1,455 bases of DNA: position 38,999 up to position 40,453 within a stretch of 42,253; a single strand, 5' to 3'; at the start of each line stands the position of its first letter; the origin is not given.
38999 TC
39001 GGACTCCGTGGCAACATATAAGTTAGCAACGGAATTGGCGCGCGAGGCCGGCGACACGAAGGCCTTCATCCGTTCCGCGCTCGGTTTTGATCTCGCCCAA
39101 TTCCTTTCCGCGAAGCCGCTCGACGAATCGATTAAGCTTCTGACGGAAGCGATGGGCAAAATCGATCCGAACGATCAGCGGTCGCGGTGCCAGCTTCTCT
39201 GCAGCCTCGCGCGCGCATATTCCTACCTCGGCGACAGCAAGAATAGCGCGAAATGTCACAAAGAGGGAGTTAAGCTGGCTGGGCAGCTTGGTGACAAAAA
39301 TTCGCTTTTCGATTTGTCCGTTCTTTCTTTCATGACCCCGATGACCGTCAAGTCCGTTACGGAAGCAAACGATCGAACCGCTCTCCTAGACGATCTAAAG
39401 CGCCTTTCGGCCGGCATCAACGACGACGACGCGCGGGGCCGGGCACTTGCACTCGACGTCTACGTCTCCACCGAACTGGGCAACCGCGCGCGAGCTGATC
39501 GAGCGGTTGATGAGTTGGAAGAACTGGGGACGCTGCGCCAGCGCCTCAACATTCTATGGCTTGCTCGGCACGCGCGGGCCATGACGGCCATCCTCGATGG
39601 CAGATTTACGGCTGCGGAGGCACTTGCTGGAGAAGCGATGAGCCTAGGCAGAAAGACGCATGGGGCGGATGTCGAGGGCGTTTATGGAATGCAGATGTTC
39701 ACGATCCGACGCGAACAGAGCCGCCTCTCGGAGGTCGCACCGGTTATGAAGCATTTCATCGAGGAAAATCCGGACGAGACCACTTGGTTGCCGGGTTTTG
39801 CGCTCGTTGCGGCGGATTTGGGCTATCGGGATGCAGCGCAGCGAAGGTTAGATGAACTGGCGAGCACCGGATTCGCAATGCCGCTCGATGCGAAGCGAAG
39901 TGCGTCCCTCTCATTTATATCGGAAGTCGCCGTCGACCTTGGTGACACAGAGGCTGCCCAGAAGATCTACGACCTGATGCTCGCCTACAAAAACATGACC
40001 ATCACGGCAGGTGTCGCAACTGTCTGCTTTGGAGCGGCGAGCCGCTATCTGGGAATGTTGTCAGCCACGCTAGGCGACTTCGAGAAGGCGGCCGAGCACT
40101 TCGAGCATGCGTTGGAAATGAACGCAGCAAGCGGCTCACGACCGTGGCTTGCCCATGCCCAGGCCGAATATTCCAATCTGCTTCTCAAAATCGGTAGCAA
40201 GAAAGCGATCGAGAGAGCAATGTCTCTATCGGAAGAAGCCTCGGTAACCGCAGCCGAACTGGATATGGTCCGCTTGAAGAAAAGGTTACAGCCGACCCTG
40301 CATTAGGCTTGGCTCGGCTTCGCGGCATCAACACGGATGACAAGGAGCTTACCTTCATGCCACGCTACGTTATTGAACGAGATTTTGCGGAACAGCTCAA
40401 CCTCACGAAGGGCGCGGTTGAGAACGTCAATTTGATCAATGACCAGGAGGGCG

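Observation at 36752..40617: Giant SAM / nucleotide cyclase / STAND ATPase / TPR protein with a DUF4242 partner: candidate uncharacterised sensor and second-messenger module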

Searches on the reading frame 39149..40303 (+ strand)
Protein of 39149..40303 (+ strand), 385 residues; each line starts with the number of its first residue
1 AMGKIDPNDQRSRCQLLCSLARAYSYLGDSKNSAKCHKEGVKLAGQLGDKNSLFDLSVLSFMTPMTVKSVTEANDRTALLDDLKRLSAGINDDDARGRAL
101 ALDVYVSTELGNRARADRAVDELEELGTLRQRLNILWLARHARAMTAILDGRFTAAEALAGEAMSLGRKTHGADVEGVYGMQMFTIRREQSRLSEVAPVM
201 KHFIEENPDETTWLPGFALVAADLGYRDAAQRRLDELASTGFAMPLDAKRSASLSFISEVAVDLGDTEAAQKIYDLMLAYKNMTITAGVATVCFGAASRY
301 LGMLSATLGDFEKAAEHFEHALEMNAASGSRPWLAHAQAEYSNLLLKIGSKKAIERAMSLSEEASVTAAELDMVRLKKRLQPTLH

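Call 58: search_protein_representatives(protein=window:39149-40303:+)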
Query: 385 residues. Proteins with E-value up to 0.001 (for the whole library): 12683; up to 1e-10: 6759; up to 1e-30: 738. The best 150 are listed.
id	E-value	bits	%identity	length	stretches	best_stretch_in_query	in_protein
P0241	1.3e-132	458.8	58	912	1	5-385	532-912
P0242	2.7e-115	401.8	51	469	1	1-384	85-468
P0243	3.5e-112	391.6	48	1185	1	2-385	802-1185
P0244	1.5e-96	340.2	44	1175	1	5-379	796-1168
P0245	2.4e-96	339.6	44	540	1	5-385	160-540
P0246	2.3e-95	336.3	45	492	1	3-379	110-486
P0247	5.7e-95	335.0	43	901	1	8-385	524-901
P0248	4.2e-94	332.2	45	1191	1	4-383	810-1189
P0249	3.4e-93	329.2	45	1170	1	5-381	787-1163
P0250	1.4e-88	314.0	43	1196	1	6-381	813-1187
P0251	3.9e-86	306.0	44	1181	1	9-380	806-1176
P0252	2.3e-85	303.5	43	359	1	28-382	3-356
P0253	2.1e-84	300.3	42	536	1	8-381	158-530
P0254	1.3e-81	291.1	79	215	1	196-385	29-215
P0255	2.9e-77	276.8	32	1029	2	5-379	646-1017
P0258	8.2e-73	262.2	34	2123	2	7-378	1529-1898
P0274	2.6e-60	221.0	38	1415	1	3-377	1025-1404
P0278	6.1e-58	213.3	27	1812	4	7-382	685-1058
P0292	1.1e-53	199.3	34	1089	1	10-379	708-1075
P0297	1.7e-52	195.3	35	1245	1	12-378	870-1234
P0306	3.1e-49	184.7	35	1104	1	11-351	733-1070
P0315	1.4e-48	182.5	31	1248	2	5-381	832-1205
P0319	2.6e-48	181.6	32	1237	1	7-381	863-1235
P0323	7.0e-48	180.2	33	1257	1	7-375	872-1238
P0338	2.7e-46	174.9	34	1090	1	5-380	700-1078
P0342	4.1e-46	174.4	34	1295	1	2-360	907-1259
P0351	3.1e-45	171.5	34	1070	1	2-378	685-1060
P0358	1.7e-44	169.0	30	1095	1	5-379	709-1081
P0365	9.6e-44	166.6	30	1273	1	9-377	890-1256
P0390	5.4e-42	160.8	32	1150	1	8-381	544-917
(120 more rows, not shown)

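Call 62: search_protein_families(library=pfam, alignment_id=A3, max_evalue=0.00001)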
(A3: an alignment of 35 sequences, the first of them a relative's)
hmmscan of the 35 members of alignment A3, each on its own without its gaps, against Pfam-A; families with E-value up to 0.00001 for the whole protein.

A. member 1, P0243 (1185 aa): 5 families
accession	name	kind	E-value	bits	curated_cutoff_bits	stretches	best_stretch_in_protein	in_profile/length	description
PF13191.12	AAA_16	-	6.1e-21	76.1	32.6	1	287-474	1-166/167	AAA ATPase domain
PF00211.25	Guanylate_cyc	-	3.3e-16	59.8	21.9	1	93-257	9-172/183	Adenylate and Guanylate cyclase catalytic domain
PF00536.37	SAM_1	-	7.2e-13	49.1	23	1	5-60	8-64/64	SAM domain (Sterile alpha motif)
PF07647.24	SAM_2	-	2.3e-11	44.1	20.5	1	4-59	8-65/66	SAM domain (Sterile alpha motif)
PF13401.12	AAA_22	-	1.4e-06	29.1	27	0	309-466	4-109/130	AAA domain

B. families by the number of members that match (of 35 scanned): 45 families (the first 25 are shown)
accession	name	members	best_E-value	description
PF13191.12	AAA_16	35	1.2e-84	AAA ATPase domain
PF13401.12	AAA_22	18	3.2e-22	AAA domain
PF13424.12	TPR_12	14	2.4e-16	Tetratricopeptide repeat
PF00196.25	GerE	11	1.5e-19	Bacterial regulatory proteins, luxR family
PF00211.25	Guanylate_cyc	8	8.8e-22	Adenylate and Guanylate cyclase catalytic domain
PF20720.3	nSTAND3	6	1.6e-14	Novel STAND NTPase 3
PF03704.23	BTAD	5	1.4e-46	Bacterial transcriptional activator domain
PF13481.12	AAA_25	5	1.4e-12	AAA domain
PF24883.2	NPHP3_N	5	1.1e-09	Nephrocystin 3, N-terminal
PF00004.35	AAA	5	3.1e-07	ATPase family associated with various cellular activities (AAA)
PF07719.23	TPR_2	4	1.3e-10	Tetratricopeptide repeat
PF00515.34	TPR_1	4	1.4e-07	Tetratricopeptide repeat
PF00069.31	Pkinase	3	6.2e-80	Protein kinase domain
PF07714.23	PK_Tyr_Ser-Thr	3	1.2e-61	Protein tyrosine and serine/threonine kinase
PF00536.37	SAM_1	3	9e-14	SAM domain (Sterile alpha motif)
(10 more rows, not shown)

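Call 98: search_protein_families(library=pfam, proteins=[P0255, P0258, P0274, P0278, P0292, P0297, P0315], max_evalue=0.000001)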
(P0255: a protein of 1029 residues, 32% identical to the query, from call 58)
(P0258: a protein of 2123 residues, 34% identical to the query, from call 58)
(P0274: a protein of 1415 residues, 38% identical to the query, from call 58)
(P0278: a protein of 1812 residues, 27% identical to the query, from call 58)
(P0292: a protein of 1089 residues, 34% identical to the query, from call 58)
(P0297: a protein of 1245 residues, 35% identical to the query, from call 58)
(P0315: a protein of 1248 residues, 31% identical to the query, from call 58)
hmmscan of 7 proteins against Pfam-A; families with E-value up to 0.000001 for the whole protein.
P0255 (1029 aa): 5 families
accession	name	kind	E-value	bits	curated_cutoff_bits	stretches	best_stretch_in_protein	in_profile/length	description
PF13191.12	AAA_16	-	8e-25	88.7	32.6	1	430-597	2-158/167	AAA ATPase domain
PF13424.12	TPR_12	-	5.6e-13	49.3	30.1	0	935-987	5-59/77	Tetratricopeptide repeat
PF07719.23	TPR_2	-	1.3e-10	41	27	0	937-964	5-32/34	Tetratricopeptide repeat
PF00515.34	TPR_1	-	1.4e-07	31.5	27.8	0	939-964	7-32/34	Tetratricopeptide repeat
PF13181.12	TPR_8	-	5.7e-07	29.6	25.7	0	853-875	5-27/34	Tetratricopeptide repeat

P0258 (2123 aa): 5 families
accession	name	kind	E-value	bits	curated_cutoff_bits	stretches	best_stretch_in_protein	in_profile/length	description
PF13191.12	AAA_16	-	2.2e-50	171.9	32.6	2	984-1158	2-166/167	AAA ATPase domain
PF13401.12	AAA_22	-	7.9e-09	36.4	27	0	1005-1144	4-104/130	AAA domain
PF20720.3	nSTAND3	-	5.4e-08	33.1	27.2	0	47-71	18-42/155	Novel STAND NTPase 3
PF13424.12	TPR_12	-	6.7e-07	29.9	30.1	0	1816-1889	4-76/77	Tetratricopeptide repeat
PF10923.14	BrxC_BrxD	-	7.6e-07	28.8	22.2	0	979-1033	22-76/414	BREX system ATP-binding protein BrxC/D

P0274 (1415 aa): 4 families
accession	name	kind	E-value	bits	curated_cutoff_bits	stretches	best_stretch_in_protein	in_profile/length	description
PF13191.12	AAA_16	-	3.2e-22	80.2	32.6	1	500-684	2-166/167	AAA ATPase domain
PF00211.25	Guanylate_cyc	-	3.2e-11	43.6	21.9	1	299-471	6-173/183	Adenylate and Guanylate cyclase catalytic domain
PF00486.34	Trans_reg_C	-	1.5e-09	38.2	26.2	1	42-115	3-77/77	Transcriptional regulatory protein, C terminal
PF13401.12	AAA_22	-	1.2e-07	32.6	27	1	523-684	6-120/130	AAA domain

P0278 (1812 aa): 2 families
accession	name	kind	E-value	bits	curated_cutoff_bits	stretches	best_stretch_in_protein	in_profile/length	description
PF13191.12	AAA_16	-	8.4e-28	98.4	32.6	1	158-334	2-166/167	AAA ATPase domain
PF00072.30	Response_reg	-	3.1e-20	72.8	30.2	1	23-122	1-100/111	Response regulator receiver domain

P0292 (1089 aa): 3 families
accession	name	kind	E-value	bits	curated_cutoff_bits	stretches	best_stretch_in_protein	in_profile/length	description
PF13191.12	AAA_16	-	2.6e-20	74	32.6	1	106-327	1-167/167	AAA ATPase domain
PF01381.28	HTH_3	-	6.7e-09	36.1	23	1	11-61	1-51/55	Helix-turn-helix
PF13560.12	HTH_31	-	5e-07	30.4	27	1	11-66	6-62/64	Helix-turn-helix domain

P0297 (1245 aa): 2 families
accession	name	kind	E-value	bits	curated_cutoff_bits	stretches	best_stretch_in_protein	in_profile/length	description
PF13191.12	AAA_16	-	5e-25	89.4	32.6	1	280-496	1-166/167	AAA ATPase domain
PF03704.23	BTAD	-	5.5e-24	85.6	22.1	1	98-241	1-146/146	Bacterial transcriptional activator domain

P0315 (1248 aa): 4 families
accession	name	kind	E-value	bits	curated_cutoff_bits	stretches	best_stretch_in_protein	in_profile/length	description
PF03704.23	BTAD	-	1.4e-46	158.9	22.1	1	105-250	1-146/146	Bacterial transcriptional activator domain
PF13191.12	AAA_16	-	3.6e-32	112.6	32.6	1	302-478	2-167/167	AAA ATPase domain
PF07719.23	TPR_2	-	4.3e-09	36.2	27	0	1123-1147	5-29/34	Tetratricopeptide repeat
PF00486.34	Trans_reg_C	-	1e-07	32.4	26.2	1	26-98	8-77/77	Transcriptional regulatory protein, C terminal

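Call 99: find_encoding_contigs(protein=P0315, flank=4000, max_places=3)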
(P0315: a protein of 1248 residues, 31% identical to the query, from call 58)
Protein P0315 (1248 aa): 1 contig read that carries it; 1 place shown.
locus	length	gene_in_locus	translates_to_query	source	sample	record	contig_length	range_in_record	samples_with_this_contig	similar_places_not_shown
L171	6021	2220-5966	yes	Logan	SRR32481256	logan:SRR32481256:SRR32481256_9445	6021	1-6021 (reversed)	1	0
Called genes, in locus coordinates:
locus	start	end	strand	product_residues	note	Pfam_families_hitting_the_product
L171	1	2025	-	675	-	?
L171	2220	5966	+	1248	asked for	PF00486:Trans_reg_C, PF03704:BTAD, PF13424:TPR_12 (faint), PF07719:TPR_2 (faint), PF13191:AAA_16, PF13401:AAA_22 (weak)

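Call 100: find_encoding_contigs(protein=P0297, flank=4000, max_places=3)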
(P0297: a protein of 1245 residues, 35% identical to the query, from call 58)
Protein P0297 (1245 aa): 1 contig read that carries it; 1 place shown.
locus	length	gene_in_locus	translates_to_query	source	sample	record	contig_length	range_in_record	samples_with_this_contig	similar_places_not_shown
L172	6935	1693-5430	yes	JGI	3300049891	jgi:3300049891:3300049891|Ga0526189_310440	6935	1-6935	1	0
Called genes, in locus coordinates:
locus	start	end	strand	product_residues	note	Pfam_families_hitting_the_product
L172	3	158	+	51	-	?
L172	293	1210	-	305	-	-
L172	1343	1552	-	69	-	-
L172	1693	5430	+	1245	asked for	PF03704:BTAD, PF13191:AAA_16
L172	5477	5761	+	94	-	PF14026:SCO4226-like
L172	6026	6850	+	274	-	PF01073:3Beta_HSD, PF01370:Epimerase, PF04321:RmlD_sub_bind (weak), PF07993:NAD_binding_4, PF13460:NAD_binding_10, PF16363:GDP_Man_Dehyd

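Call 101: find_encoding_contigs(protein=P0292, flank=4000, max_places=3)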
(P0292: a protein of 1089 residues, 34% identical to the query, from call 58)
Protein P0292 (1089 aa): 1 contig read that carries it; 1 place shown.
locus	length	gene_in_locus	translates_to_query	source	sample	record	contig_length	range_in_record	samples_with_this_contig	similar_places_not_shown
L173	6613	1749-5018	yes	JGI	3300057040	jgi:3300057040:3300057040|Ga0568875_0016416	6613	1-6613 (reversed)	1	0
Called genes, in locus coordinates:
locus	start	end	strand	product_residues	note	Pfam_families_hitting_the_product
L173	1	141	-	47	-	?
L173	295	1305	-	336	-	-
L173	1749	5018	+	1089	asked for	PF01381:HTH_3, PF13560:HTH_31 (weak), PF13191:AAA_16, PF13181:TPR_8 (faint)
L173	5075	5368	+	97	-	PF14026:SCO4226-like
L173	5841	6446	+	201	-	PF13424:TPR_12 (faint), PF17874:TPR_MalT (weak)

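Call 102: find_encoding_contigs(protein=P0274, flank=4000, max_places=3)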
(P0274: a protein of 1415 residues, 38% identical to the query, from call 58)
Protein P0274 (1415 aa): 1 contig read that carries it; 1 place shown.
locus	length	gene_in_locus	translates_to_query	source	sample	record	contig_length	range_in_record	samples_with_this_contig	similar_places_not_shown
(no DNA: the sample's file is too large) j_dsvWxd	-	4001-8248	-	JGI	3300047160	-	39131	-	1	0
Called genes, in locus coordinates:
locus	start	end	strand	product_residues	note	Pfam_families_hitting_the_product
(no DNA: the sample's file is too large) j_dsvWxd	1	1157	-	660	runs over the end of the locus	PF07676:PD40 (faint), PF26550:Tricorn_2nd (weak), PF26549:Tricorn_N, PF02129:Peptidase_S15 (faint), PF12146:Hydrolase_4 (faint), PF20434:BD-FAE, PF00326:Peptidase_S9, PF01738:DLH (weak)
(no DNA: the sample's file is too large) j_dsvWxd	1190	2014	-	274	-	-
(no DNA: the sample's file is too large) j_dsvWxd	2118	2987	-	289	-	PF01636:APH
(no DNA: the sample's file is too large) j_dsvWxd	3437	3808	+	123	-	-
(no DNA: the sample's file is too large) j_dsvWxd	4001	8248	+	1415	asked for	PF00486:Trans_reg_C, PF00211:Guanylate_cyc, PF13191:AAA_16, PF13401:AAA_22 (weak)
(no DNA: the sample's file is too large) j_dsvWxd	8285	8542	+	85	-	PF14026:SCO4226-like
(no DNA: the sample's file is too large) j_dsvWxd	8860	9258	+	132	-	-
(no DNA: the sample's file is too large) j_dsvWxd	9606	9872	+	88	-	PF07311:Dodecin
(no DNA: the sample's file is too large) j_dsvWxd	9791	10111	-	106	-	-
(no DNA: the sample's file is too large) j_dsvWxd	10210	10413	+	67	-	-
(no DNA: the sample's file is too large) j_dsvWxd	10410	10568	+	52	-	-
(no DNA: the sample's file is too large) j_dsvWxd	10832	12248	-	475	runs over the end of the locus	-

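Call 103: find_encoding_contigs(protein=P0278, flank=4000, max_places=3)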
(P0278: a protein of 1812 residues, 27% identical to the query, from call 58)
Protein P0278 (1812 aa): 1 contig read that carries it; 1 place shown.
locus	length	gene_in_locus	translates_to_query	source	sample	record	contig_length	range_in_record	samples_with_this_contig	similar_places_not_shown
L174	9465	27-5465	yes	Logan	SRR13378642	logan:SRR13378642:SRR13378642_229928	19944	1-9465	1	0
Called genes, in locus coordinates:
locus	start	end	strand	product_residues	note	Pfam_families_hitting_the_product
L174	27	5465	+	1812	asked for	PF00072:Response_reg, PF13191:AAA_16, PF00004:AAA (faint), PF24883:NPHP3_N (weak), PF07719:TPR_2 (faint)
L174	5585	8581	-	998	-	-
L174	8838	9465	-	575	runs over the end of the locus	-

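Call 104: search_protein_families(library=pfam, proteins=[P0342, P0323, P0319, P0365, P0306, P0338, P0351, P0358], max_evalue=0.000001)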
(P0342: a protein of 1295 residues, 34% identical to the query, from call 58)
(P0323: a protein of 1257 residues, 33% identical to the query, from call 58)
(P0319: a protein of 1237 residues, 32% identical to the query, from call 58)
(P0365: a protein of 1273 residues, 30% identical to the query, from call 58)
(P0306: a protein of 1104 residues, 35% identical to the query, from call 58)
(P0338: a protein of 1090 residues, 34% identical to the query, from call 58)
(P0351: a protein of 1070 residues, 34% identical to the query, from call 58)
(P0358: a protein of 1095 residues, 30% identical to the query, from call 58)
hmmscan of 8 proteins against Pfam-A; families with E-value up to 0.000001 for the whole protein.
P0342 (1295 aa): 3 families
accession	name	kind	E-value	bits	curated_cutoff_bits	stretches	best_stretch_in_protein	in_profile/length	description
PF00069.31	Pkinase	-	6.2e-46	157.3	31.7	1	86-335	1-254/263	Protein kinase domain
PF07714.23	PK_Tyr_Ser-Thr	-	6.4e-33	114.6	23.1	1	112-334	31-250/258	Protein tyrosine and serine/threonine kinase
PF13191.12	AAA_16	-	2.9e-27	96.6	32.6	1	387-561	2-161/167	AAA ATPase domain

P0323 (1257 aa): 2 families
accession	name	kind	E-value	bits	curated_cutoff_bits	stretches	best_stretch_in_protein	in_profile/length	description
PF13191.12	AAA_16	-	5.1e-20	73.1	32.6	1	286-501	2-167/167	AAA ATPase domain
PF03704.23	BTAD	-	7.6e-20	72.2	22.1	1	101-247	2-146/146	Bacterial transcriptional activator domain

P0319 (1237 aa): 3 families
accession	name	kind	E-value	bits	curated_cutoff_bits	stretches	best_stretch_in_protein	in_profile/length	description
PF13191.12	AAA_16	-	2e-24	87.4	32.6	1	283-490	2-165/167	AAA ATPase domain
PF03704.23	BTAD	-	1.2e-10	42.3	22.1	1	146-247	46-146/146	Bacterial transcriptional activator domain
PF13401.12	AAA_22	-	2.4e-08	34.8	27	1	305-492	5-121/130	AAA domain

P0365 (1273 aa): 6 families
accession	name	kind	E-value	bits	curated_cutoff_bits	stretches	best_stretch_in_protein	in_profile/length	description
PF13191.12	AAA_16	-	6.8e-23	82.4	32.6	1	299-516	2-166/167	AAA ATPase domain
PF03704.23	BTAD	-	1.4e-17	64.9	22.1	1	115-239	28-146/146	Bacterial transcriptional activator domain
PF13424.12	TPR_12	-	2.8e-10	40.7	30.1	1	1175-1248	4-76/77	Tetratricopeptide repeat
PF14559.12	TPR_19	-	7.5e-09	36.2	25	0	167-211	3-47/68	Tetratricopeptide repeat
PF10923.14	BrxC_BrxD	-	1.8e-08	34.1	22.2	1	291-350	19-78/414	BREX system ATP-binding protein BrxC/D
PF13428.12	TPR_14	-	4.4e-07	30.4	23.5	0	156-197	2-43/44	Tetratricopeptide repeat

P0306 (1104 aa): 3 families
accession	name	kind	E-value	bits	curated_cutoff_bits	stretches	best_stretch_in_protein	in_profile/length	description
PF13191.12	AAA_16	-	4e-24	86.4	32.6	1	142-361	1-167/167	AAA ATPase domain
PF13560.12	HTH_31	-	1.3e-08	35.5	27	1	7-67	2-63/64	Helix-turn-helix domain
PF01381.28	HTH_3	-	4.6e-08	33.4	23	1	11-58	1-48/55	Helix-turn-helix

P0338 (1090 aa): 2 families
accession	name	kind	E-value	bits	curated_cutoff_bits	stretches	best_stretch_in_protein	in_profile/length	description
PF13191.12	AAA_16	-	9.8e-18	65.6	32.6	1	167-350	1-164/167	AAA ATPase domain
PF00211.25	Guanylate_cyc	-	5.6e-10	39.5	21.9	1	6-144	47-179/183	Adenylate and Guanylate cyclase catalytic domain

P0351 (1070 aa): 3 families
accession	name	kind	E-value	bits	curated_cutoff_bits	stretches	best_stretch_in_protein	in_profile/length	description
PF13191.12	AAA_16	-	8.2e-20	72.4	32.6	1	105-320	1-167/167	AAA ATPase domain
PF00196.25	GerE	-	7e-17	61.2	23.5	1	7-62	1-56/57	Bacterial regulatory proteins, luxR family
PF13424.12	TPR_12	-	3.7e-11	43.5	30.1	0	589-649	19-77/77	Tetratricopeptide repeat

P0358 (1095 aa): 2 families
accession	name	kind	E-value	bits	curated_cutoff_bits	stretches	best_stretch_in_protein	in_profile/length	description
PF13191.12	AAA_16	-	1.2e-20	75.1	32.6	1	184-368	1-165/167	AAA ATPase domain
PF00211.25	Guanylate_cyc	-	5.7e-16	59.1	21.9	1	3-156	25-174/183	Adenylate and Guanylate cyclase catalytic domain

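Call 105: find_encoding_contigs(protein=P0342, flank=4000, max_places=3)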
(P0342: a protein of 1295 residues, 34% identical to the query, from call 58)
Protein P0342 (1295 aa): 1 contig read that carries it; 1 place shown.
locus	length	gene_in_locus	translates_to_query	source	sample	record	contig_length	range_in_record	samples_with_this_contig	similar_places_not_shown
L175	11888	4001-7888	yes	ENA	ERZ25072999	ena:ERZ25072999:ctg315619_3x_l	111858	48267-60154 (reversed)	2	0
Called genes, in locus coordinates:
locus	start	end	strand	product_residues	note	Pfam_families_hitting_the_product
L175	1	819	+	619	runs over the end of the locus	PF00069:Pkinase, PF01636:APH (faint), PF07714:PK_Tyr_Ser-Thr, PF03109:ABC1 (weak), PF14531:Kinase-like (weak)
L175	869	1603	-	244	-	-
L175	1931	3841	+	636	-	PF05935:Arylsulfotrans, PF14269:Arylsulfotran_2 (faint)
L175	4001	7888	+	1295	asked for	PF00069:Pkinase, PF07714:PK_Tyr_Ser-Thr, PF13191:AAA_16, PF00515:TPR_1 (faint)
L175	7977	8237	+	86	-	PF14026:SCO4226-like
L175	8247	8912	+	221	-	PF07638:Sigma70_ECF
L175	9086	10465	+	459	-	PF01565:FAD_binding_4, PF08031:BBE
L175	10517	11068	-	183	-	PF07638:Sigma70_ECF, PF08281:Sigma70_r4_2, PF04545:Sigma70_r4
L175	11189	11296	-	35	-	-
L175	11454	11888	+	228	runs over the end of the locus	PF00719:Pyrophosphatase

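Call 106: find_encoding_contigs(protein=P0323, flank=4000, max_places=3)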
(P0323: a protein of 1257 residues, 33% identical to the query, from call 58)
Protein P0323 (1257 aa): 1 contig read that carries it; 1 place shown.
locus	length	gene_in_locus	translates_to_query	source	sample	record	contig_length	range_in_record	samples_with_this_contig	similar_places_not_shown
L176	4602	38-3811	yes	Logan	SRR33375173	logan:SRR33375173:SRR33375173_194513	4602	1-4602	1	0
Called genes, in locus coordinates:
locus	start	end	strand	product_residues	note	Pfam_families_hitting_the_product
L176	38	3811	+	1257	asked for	PF03704:BTAD, PF07719:TPR_2 (faint), PF13191:AAA_16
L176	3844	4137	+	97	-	PF14026:SCO4226-like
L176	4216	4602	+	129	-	?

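Call 107: find_encoding_contigs(protein=P0351, flank=4000, max_places=3)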
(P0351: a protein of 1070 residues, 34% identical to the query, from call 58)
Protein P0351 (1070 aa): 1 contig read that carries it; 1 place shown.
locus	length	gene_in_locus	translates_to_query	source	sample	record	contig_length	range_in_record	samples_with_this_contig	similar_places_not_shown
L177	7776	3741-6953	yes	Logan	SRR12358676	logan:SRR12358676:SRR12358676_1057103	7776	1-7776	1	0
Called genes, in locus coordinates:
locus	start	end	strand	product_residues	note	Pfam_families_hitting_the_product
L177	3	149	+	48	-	?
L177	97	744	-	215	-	-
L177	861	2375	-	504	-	PF00657:Lipase_GDSL (weak), PF13472:Lipase_GDSL_2 (weak)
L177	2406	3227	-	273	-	-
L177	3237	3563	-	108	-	-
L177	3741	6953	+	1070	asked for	PF00196:GerE, PF13191:AAA_16, PF00515:TPR_1 (faint), PF13424:TPR_12 (weak)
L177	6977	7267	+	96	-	PF14026:SCO4226-like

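Call 108: find_encoding_contigs(protein=P0306, flank=4000, max_places=3)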
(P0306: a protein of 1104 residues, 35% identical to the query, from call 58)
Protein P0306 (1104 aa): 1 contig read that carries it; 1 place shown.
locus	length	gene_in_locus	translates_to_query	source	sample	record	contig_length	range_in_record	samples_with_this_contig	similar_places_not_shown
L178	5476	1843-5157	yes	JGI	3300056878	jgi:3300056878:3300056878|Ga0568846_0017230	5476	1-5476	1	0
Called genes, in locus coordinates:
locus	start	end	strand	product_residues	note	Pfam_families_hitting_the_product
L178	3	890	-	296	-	?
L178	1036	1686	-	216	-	-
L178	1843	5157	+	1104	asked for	PF01381:HTH_3 (weak), PF13560:HTH_31 (weak), PF13191:AAA_16, PF13401:AAA_22 (faint)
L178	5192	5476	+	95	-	?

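Call 112: find_encoding_contigs(protein=P0258, flank=4000, max_places=2)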
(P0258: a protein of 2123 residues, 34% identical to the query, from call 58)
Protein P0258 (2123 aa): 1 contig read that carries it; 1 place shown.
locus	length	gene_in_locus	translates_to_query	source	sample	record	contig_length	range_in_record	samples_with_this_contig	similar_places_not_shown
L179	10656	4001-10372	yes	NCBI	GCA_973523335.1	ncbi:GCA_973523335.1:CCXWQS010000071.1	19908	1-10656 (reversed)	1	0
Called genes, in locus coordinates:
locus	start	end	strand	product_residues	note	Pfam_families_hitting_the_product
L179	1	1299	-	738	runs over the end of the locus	-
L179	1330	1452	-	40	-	-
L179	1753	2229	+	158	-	-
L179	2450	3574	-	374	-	PF00158:Sigma54_activat, PF14532:Sigma54_activ_2, PF07728:AAA_5 (weak), PF25601:AAA_lid_14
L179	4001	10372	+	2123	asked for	PF00004:AAA (faint), PF05729:NACHT (faint), PF07728:AAA_5 (faint), PF10923:BrxC_BrxD (faint), PF13191:AAA_16, PF13401:AAA_22 (faint), PF13481:AAA_25 (faint), PF13191:AAA_16, +2 more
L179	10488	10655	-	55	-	?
